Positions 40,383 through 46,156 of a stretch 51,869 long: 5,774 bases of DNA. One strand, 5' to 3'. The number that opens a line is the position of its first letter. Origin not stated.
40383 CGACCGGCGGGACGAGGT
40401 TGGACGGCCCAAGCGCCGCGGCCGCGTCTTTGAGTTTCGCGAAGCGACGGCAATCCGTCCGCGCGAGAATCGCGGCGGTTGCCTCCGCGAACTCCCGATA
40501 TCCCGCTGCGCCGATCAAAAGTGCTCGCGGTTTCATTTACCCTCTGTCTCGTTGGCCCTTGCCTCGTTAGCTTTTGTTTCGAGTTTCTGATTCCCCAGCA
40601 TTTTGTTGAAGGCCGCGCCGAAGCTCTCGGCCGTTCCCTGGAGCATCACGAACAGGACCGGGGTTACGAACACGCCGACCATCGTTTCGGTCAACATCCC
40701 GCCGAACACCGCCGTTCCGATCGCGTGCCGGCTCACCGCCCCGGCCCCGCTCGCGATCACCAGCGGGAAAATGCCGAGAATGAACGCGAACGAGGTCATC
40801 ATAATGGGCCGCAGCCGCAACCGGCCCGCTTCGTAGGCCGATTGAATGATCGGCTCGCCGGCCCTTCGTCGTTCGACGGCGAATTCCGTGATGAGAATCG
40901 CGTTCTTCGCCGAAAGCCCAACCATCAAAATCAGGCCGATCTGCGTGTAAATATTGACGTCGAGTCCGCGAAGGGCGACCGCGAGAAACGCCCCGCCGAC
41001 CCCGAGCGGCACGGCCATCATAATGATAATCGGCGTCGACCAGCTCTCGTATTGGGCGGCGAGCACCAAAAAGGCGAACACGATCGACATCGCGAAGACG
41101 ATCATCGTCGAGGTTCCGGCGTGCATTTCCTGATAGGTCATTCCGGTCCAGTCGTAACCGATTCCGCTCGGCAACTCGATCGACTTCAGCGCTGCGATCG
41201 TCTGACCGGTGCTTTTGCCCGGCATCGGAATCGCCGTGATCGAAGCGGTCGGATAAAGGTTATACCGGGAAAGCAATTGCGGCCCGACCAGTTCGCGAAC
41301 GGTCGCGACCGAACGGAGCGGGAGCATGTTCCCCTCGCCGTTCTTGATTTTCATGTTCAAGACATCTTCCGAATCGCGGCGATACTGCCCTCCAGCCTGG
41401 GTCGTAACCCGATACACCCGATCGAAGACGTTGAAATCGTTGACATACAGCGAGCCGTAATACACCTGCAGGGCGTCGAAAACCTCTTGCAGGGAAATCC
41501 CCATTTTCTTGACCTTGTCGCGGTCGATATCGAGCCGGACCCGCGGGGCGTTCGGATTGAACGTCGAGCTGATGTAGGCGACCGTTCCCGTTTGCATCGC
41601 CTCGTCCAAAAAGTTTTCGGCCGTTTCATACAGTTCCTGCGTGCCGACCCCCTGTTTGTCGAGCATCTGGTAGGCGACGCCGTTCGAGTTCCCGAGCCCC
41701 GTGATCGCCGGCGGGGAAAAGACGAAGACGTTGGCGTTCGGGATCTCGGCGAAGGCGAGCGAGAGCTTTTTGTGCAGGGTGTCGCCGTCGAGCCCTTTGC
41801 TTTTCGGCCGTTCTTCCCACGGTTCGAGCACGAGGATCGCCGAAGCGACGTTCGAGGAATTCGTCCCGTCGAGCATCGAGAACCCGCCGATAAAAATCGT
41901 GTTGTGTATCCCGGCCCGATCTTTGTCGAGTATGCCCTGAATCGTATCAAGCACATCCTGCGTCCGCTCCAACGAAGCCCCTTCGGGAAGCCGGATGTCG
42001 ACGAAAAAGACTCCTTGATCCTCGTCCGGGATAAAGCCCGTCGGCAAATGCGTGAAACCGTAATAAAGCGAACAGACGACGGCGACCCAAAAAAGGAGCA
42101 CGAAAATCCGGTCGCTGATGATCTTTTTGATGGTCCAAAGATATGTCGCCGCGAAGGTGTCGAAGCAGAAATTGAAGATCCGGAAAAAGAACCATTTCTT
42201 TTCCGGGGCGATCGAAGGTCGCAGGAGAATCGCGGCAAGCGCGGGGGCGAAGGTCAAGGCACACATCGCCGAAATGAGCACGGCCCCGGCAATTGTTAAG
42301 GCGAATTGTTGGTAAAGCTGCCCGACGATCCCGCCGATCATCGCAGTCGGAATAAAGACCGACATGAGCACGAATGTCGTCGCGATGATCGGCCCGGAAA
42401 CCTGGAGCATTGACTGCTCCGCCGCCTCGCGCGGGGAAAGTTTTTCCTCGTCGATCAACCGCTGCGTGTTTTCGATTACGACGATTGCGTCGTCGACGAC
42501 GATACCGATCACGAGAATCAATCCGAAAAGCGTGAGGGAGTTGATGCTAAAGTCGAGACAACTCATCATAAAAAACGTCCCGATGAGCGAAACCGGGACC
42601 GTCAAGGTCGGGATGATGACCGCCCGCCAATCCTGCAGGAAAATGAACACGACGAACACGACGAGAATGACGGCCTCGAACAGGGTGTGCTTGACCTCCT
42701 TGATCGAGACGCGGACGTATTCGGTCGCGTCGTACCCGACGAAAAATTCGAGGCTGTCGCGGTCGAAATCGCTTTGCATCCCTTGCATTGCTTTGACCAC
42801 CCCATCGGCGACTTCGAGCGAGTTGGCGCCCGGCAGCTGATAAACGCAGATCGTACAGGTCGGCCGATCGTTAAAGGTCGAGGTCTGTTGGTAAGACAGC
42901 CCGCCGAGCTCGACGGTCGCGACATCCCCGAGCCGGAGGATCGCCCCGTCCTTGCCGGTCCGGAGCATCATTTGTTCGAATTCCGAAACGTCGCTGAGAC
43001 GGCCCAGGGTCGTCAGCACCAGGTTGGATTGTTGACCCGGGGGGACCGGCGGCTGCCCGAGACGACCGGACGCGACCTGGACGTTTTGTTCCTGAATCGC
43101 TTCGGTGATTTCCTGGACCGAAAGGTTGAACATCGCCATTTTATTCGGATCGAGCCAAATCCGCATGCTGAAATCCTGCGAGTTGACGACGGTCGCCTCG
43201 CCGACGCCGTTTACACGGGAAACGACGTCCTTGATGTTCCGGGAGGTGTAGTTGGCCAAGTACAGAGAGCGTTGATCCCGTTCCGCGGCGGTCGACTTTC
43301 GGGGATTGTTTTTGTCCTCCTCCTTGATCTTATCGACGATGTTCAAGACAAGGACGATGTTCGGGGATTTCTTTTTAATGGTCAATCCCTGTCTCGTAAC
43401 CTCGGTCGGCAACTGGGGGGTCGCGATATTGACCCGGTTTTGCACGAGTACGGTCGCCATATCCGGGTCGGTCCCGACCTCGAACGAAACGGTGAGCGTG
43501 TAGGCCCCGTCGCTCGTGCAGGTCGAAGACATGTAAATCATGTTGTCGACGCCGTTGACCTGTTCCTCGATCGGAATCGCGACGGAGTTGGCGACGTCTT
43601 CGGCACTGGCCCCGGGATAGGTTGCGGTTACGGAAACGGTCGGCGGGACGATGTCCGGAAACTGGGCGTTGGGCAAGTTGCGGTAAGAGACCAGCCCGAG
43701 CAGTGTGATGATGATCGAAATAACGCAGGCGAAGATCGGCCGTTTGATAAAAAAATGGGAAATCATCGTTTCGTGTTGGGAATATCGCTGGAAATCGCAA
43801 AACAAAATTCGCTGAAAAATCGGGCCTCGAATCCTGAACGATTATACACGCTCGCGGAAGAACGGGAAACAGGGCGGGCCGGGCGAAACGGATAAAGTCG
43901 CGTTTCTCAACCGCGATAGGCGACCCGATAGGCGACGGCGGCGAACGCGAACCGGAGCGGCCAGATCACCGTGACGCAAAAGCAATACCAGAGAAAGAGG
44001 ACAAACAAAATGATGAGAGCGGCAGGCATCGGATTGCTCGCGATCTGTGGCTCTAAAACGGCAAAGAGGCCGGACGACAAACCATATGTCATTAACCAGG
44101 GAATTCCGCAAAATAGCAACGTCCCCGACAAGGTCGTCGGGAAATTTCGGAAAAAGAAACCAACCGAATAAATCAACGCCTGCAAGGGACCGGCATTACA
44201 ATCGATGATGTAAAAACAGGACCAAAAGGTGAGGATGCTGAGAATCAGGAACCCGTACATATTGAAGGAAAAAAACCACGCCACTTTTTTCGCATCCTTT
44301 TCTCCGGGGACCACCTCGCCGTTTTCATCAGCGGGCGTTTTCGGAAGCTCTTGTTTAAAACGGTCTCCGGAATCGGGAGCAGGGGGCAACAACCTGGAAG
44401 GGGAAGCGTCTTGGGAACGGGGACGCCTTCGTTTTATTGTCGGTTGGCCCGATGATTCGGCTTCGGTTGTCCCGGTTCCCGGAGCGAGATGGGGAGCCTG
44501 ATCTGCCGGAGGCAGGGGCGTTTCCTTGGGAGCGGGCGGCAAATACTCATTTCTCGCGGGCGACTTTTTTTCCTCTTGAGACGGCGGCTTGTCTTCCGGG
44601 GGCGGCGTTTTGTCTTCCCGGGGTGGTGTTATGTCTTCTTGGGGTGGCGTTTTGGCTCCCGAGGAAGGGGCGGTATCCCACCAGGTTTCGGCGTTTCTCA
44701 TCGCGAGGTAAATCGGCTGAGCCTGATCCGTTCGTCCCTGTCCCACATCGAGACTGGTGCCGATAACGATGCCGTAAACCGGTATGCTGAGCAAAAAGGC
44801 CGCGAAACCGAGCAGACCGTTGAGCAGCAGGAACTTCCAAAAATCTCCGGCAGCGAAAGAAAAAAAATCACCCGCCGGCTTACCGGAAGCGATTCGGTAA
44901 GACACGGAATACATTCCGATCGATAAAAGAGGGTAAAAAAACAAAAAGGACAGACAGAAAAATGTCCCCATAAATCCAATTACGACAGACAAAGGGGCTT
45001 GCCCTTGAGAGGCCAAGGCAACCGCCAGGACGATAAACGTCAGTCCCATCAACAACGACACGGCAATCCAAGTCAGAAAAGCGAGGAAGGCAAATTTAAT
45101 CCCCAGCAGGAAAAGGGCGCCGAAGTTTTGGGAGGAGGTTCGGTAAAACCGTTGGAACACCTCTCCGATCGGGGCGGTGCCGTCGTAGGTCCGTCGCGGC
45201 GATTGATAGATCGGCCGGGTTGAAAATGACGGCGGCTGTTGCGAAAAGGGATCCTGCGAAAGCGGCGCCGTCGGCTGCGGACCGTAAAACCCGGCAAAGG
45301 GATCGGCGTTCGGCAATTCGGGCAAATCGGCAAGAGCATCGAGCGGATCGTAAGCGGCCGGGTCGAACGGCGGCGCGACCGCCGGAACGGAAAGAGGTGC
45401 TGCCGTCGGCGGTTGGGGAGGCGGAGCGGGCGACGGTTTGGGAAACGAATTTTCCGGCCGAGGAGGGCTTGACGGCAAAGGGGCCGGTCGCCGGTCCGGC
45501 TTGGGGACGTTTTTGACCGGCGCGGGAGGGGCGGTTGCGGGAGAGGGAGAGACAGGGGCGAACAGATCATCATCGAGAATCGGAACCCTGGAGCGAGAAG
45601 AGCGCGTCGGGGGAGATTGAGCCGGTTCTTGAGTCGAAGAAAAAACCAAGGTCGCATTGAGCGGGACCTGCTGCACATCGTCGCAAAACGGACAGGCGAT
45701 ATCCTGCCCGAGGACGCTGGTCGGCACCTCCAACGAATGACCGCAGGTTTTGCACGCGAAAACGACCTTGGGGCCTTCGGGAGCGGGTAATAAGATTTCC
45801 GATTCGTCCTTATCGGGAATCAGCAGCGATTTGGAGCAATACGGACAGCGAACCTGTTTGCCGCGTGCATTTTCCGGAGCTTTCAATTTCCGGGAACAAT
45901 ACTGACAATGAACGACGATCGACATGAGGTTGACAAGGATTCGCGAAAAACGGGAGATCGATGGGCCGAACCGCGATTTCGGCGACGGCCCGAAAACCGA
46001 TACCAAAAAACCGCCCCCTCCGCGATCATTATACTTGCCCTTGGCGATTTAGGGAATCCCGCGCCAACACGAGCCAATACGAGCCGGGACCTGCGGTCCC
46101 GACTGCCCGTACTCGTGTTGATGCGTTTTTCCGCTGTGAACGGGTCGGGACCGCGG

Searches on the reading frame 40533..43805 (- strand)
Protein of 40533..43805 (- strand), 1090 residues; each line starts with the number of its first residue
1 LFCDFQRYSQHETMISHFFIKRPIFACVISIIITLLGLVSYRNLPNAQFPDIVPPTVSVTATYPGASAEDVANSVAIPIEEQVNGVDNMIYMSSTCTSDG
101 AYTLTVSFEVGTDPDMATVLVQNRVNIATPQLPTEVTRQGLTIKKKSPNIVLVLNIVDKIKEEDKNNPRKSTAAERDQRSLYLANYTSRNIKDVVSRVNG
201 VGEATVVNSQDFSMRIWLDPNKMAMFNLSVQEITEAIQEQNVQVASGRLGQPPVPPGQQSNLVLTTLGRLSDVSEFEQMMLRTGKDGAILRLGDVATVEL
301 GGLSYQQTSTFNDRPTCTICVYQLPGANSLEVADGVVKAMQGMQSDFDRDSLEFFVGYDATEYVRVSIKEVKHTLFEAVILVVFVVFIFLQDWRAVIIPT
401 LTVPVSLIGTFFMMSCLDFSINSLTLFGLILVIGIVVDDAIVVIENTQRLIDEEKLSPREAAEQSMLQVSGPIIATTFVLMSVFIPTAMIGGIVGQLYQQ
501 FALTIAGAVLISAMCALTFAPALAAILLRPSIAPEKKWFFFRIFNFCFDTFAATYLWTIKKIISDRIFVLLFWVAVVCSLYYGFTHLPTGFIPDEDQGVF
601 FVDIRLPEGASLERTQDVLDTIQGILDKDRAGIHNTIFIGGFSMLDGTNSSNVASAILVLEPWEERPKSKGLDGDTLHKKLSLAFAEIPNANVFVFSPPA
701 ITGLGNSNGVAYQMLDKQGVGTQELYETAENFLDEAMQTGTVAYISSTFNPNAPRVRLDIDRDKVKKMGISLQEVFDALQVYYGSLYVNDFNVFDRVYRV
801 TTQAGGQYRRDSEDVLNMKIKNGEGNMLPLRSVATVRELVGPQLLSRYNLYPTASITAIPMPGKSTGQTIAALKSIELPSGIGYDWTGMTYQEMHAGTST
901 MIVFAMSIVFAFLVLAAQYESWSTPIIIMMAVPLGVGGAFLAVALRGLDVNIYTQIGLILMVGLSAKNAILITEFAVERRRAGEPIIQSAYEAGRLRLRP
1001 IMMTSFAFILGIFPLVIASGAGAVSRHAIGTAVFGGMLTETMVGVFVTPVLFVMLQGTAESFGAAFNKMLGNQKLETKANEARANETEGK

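Call 8: search_protein_families(library=pfam, proteins=[window:40533-43805:-], max_evalue=0.001)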
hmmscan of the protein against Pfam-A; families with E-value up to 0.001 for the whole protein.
window:40533-43805:- (1090 aa): 3 families
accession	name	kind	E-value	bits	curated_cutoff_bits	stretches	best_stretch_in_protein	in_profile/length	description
PF00873.25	ACR_tran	-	0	1055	28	1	15-1055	1-1020/1021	AcrB/AcrD/AcrF family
PF03176.21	MMPL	-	5e-09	36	20.5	2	370-534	144-310/333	MMPL family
PF02355.23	SecD_SecF_C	-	1.1e-05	25.4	20.5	1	370-526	33-185/189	Protein export membrane protein SecD/SecF, C-terminal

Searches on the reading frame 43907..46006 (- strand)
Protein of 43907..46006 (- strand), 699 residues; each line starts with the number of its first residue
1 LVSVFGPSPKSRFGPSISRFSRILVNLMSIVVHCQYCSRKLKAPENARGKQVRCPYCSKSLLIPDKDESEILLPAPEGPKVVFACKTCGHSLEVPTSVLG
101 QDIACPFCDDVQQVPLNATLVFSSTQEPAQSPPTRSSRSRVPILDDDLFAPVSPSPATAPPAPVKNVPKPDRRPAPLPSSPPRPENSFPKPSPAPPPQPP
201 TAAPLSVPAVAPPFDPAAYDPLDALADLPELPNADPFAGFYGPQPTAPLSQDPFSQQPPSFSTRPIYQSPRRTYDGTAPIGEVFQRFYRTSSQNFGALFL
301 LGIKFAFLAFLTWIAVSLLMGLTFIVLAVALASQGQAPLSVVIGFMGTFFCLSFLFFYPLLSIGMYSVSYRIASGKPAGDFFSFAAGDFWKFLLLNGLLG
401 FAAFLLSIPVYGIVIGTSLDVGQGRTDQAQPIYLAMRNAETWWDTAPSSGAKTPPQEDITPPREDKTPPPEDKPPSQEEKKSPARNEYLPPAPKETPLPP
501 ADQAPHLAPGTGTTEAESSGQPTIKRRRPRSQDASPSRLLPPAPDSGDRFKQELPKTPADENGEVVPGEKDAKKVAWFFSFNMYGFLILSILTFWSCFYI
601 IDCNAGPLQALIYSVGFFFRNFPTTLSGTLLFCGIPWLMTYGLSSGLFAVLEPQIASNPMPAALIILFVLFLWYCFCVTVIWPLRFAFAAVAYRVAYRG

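Call 8: search_protein_families(library=pfam, proteins=[window:43907-46006:-], max_evalue=0.001)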
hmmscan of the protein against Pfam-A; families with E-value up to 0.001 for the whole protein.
window:43907-46006:- (699 aa): 1 family
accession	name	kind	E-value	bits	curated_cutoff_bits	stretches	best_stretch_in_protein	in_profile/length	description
PF01155.25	HypA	-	0.00066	20.1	28.9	0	23-60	62-95/112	Hydrogenase/urease nickel incorporation, metallochaperone, hypA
